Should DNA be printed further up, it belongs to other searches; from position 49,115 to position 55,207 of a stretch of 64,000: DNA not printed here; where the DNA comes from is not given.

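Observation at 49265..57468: pbpC-A2M operon in which the macroglobulin has no cysteine at all (no CxEQ thioester)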

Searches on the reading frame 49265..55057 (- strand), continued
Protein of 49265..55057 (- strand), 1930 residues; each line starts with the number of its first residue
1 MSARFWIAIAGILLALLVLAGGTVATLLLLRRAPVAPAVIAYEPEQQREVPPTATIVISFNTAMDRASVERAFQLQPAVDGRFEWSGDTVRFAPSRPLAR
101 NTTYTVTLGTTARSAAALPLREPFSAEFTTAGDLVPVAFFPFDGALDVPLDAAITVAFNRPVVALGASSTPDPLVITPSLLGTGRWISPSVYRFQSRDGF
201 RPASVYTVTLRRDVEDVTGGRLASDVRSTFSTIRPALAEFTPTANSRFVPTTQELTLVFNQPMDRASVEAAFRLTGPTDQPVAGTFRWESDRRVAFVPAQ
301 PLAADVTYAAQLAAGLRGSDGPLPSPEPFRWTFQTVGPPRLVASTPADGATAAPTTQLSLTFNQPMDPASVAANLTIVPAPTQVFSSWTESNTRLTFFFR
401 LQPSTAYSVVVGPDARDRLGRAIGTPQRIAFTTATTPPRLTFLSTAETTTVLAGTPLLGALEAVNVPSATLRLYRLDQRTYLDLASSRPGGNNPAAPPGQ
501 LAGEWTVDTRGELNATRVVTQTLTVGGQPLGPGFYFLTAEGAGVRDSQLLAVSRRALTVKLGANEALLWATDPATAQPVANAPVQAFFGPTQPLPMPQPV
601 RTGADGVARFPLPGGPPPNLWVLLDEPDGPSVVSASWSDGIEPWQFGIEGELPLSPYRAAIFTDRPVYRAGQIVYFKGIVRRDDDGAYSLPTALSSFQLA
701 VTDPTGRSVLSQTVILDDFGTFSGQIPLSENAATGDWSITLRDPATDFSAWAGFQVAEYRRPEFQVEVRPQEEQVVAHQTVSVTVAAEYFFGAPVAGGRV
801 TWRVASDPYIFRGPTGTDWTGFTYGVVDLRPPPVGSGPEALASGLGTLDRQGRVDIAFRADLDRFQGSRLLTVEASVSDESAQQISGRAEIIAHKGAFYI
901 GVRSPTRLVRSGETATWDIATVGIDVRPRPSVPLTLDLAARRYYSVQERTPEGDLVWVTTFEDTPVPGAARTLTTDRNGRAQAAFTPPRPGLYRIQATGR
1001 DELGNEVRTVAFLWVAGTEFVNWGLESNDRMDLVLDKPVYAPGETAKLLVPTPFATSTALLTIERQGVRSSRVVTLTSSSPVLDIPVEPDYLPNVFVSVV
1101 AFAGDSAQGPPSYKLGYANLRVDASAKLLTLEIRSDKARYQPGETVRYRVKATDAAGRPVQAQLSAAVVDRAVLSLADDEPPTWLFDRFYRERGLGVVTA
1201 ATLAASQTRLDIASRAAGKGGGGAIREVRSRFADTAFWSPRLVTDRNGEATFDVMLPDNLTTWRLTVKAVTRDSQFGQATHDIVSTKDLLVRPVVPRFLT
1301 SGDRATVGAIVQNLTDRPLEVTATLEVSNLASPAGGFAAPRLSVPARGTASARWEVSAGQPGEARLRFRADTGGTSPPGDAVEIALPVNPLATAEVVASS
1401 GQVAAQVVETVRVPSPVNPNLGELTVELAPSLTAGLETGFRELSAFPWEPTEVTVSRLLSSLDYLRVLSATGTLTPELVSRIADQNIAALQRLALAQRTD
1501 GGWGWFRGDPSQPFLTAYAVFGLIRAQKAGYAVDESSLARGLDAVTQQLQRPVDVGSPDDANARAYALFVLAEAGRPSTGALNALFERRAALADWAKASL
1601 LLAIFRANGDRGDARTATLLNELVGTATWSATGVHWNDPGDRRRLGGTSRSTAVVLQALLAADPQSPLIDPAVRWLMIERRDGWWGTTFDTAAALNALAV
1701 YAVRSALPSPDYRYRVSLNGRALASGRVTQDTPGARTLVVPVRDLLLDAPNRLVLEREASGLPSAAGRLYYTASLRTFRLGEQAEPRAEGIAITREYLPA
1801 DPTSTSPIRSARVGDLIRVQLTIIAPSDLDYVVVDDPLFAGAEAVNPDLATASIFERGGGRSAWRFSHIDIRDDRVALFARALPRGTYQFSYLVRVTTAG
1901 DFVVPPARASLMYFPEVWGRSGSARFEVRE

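Call 57: search_protein_families(library=pfam, proteins=[L016:7353-9941:+, L051:7221-9827:+, L010:7190-9808:+, L023:7142-9805:+, L027:15991-18522:-, L014:16485-19148:-], max_evalue=0.001)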
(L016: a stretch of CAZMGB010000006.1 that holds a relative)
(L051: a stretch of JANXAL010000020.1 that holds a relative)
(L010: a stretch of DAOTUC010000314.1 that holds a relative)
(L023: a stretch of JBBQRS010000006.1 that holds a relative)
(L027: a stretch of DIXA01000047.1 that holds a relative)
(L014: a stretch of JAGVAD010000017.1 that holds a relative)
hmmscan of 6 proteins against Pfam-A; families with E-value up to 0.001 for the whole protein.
L016:7353-9941:+ (863 aa): 2 families
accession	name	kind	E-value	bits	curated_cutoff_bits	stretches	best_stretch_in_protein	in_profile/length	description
PF00912.28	Transgly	-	1.3e-60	204.4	27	1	97-274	5-177/178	Transglycosylase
PF00905.27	Transpeptidase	-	3.5e-22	79.4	22.1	1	363-641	2-298/299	Penicillin binding protein transpeptidase domain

L051:7221-9827:+ (869 aa): 3 families
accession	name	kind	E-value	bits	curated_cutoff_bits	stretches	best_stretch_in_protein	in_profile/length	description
PF00912.28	Transgly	-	3.9e-61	206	27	1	88-258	11-177/178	Transglycosylase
PF00905.27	Transpeptidase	-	2.1e-27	96.5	22.1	1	357-616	1-280/299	Penicillin binding protein transpeptidase domain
PF06832.18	BiPBP_C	-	5.6e-10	39.4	26.8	1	771-853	4-85/90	Penicillin-Binding Protein C-terminus Family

L010:7190-9808:+ (873 aa): 4 families
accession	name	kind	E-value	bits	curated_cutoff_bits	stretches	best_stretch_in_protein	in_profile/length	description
PF00912.28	Transgly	-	3.1e-58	196.5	27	1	70-240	11-177/178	Transglycosylase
PF00905.27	Transpeptidase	-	9.2e-23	81.3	22.1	1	336-606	2-282/299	Penicillin binding protein transpeptidase domain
PF06832.18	BiPBP_C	-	5e-08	33.2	26.8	1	775-861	6-85/90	Penicillin-Binding Protein C-terminus Family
PF17957.7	Big_7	-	0.00024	22.1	24.1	1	804-852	19-70/70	Bacterial Ig domain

L023:7142-9805:+ (888 aa): 3 families
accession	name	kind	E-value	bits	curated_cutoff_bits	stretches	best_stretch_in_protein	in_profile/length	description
PF00912.28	Transgly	-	1.1e-51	175.2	27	1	72-250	10-177/178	Transglycosylase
PF00905.27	Transpeptidase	-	1.1e-20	74.5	22.1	1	358-631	4-267/299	Penicillin binding protein transpeptidase domain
PF06832.18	BiPBP_C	-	2.3e-06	27.8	26.8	1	791-868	7-79/90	Penicillin-Binding Protein C-terminus Family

L027:15991-18522:- (844 aa): 3 families
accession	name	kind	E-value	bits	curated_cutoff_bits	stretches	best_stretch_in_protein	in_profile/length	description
PF00912.28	Transgly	-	7e-60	201.9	27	1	86-254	13-177/178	Transglycosylase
PF00905.27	Transpeptidase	-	2.7e-22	79.8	22.1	1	350-600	2-267/299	Penicillin binding protein transpeptidase domain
PF06832.18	BiPBP_C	-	1e-05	25.7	26.8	1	749-819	8-75/90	Penicillin-Binding Protein C-terminus Family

L014:16485-19148:- (888 aa): 3 families
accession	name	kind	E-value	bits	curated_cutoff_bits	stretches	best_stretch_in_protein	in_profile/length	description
PF00912.28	Transgly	-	1e-60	204.6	27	1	118-290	10-178/178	Transglycosylase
PF00905.27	Transpeptidase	-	1.1e-18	67.9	22.1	1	385-636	2-267/299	Penicillin binding protein transpeptidase domain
PF06832.18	BiPBP_C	-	2.5e-07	30.9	26.8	1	791-863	6-75/90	Penicillin-Binding Protein C-terminus Family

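Call 62: find_encoding_contigs(protein=P0005, flank=6000, max_places=1)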
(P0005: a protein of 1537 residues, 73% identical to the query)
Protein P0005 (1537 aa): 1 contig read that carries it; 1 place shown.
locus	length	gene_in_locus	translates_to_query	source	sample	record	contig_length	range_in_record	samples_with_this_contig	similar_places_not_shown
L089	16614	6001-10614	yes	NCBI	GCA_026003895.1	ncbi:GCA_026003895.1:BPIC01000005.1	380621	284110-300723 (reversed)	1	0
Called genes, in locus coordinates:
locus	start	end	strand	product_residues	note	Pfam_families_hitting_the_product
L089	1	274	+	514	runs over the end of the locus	PF00496:SBP_bac_5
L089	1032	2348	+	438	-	PF07690:MFS_1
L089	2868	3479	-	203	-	PF22769:DCD, PF00692:dUTPase (weak)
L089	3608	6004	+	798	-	PF00912:Transgly, PF00905:Transpeptidase, PF06832:BiPBP_C (faint)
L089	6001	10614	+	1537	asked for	PF13205:Big_5, PF04234:CopC (faint), PF13205:Big_5, PF01835:MG2, PF07703:A2M_BRD, PF00207:A2M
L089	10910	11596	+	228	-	PF17973:bMG10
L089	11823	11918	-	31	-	-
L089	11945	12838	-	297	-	PF00296:Bac_luciferase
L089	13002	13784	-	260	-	PF00903:Glyoxalase (weak)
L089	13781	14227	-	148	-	PF03928:HbpS-like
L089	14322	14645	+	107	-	-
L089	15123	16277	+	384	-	PF02771:Acyl-CoA_dh_N, PF02770:Acyl-CoA_dh_M, PF00441:Acyl-CoA_dh_1, PF08028:Acyl-CoA_dh_2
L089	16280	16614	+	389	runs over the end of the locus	PF02771:Acyl-CoA_dh_N, PF00441:Acyl-CoA_dh_1, PF08028:Acyl-CoA_dh_2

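Call 67: find_related_loci(query=window:49265-55057:-, collection=metagenome_contigs, flank=4000)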
Query window:49265-55057:- (1930 aa) in metagenome_contigs; peptide patterns used: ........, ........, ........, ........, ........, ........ (x = any residue, [..] = any of these).
239 stretches matched a pattern; 206 encode a relative of the query (tblastn E <= 1e-3); the best 80 are kept; 80 distinct loci.
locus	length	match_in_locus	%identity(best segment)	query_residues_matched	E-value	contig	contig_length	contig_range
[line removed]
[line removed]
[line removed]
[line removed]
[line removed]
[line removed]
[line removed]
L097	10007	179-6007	38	34-1930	0e+0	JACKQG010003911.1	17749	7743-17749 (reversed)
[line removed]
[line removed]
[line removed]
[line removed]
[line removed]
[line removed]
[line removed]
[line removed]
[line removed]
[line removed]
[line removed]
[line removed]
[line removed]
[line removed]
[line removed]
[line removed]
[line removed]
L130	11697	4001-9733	32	35-1930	0e+0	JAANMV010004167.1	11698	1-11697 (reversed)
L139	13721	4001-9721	32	34-1930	0e+0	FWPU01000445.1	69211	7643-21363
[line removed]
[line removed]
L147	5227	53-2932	40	999-1930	0e+0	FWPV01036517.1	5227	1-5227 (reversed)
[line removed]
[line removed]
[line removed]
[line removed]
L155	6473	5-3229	37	868-1930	2e-173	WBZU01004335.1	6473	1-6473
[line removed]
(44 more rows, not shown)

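Call 70: search_protein_families(library=pfam, proteins=[L109:1271-3955:+, L127:1623-3953:+, L130:1374-3827:+, L143:1437-3767:+], max_evalue=0.001)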
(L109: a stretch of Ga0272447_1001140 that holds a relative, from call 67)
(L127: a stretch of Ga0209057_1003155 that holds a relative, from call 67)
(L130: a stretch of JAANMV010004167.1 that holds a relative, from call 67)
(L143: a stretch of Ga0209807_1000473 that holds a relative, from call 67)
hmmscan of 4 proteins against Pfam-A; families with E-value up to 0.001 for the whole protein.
L109:1271-3955:+ (895 aa): 3 families
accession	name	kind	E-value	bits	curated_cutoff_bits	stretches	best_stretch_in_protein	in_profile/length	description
PF00912.28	Transgly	-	7.8e-61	205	27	1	109-278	12-177/178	Transglycosylase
PF00905.27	Transpeptidase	-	1.1e-25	90.9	22.1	1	377-635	1-279/299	Penicillin binding protein transpeptidase domain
PF06832.18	BiPBP_C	-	4.5e-12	46.2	26.8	1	797-867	7-76/90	Penicillin-Binding Protein C-terminus Family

L127:1623-3953:+ (777 aa): 3 families
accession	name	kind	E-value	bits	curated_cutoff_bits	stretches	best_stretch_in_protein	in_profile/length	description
PF00912.28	Transgly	-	2.7e-49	167.4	27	1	68-230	11-177/178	Transglycosylase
PF00905.27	Transpeptidase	-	2.4e-18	66.8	22.1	1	318-573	2-281/299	Penicillin binding protein transpeptidase domain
PF06832.18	BiPBP_C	-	4.1e-10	39.8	26.8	1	682-757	4-78/90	Penicillin-Binding Protein C-terminus Family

L130:1374-3827:+ (818 aa): 3 families
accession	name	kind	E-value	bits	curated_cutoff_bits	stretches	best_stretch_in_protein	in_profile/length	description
PF00912.28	Transgly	-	1.5e-52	178.1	27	1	105-274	7-177/178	Transglycosylase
PF00905.27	Transpeptidase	-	2.8e-17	63.3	22.1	1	362-604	2-266/299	Penicillin binding protein transpeptidase domain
PF06832.18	BiPBP_C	-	2.3e-10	40.7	26.8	1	727-798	9-79/90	Penicillin-Binding Protein C-terminus Family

L143:1437-3767:+ (777 aa): 3 families
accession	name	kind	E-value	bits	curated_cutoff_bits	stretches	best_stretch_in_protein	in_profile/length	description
PF00912.28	Transgly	-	3.3e-49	167.2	27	1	68-230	11-177/178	Transglycosylase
PF00905.27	Transpeptidase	-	8.2e-18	65.1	22.1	1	318-573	2-281/299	Penicillin binding protein transpeptidase domain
PF06832.18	BiPBP_C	-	1.6e-10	41.2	26.8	1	682-757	4-78/90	Penicillin-Binding Protein C-terminus Family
